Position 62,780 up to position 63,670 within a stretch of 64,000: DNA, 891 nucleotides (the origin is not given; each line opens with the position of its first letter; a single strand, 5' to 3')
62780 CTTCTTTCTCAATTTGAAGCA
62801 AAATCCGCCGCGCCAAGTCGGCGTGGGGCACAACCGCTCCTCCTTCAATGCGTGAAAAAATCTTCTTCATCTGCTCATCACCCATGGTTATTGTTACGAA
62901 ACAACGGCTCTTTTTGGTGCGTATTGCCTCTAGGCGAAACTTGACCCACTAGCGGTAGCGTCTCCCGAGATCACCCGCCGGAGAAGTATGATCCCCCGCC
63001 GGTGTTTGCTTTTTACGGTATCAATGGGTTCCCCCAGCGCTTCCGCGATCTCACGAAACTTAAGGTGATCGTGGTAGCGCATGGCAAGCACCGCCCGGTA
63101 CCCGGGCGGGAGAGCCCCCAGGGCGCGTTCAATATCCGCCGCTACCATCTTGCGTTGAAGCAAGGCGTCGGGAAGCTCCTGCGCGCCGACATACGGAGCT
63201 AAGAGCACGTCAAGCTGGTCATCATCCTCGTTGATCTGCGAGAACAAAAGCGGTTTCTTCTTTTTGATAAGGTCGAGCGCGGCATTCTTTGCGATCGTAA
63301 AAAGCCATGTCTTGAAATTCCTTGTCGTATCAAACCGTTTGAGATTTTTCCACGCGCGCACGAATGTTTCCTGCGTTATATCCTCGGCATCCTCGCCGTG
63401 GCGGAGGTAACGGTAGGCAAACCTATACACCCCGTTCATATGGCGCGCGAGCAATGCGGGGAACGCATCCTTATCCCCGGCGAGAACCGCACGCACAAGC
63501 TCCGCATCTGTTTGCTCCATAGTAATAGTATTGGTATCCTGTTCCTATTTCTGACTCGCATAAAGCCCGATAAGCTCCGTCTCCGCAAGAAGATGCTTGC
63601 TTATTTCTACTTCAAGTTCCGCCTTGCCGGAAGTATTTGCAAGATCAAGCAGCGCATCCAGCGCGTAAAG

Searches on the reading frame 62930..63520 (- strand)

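Call 95: search_protein_families(library=pfam, proteins=[window:62930-63520:-], max_evalue=0.00001)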
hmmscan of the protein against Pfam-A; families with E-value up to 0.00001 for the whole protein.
window:62930-63520:- (196 aa): 3 families
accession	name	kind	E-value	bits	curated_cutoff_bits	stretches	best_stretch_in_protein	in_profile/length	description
PF04542.20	Sigma70_r2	-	1.7e-24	85.8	24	1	23-89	1-69/71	Sigma-70 region 2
PF08281.18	Sigma70_r4_2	-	1e-11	44.7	25.7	1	129-176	3-50/54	Sigma-70, region 4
PF04545.22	Sigma70_r4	-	3e-08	33.5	24.1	1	133-181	1-49/50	Sigma-70, region 4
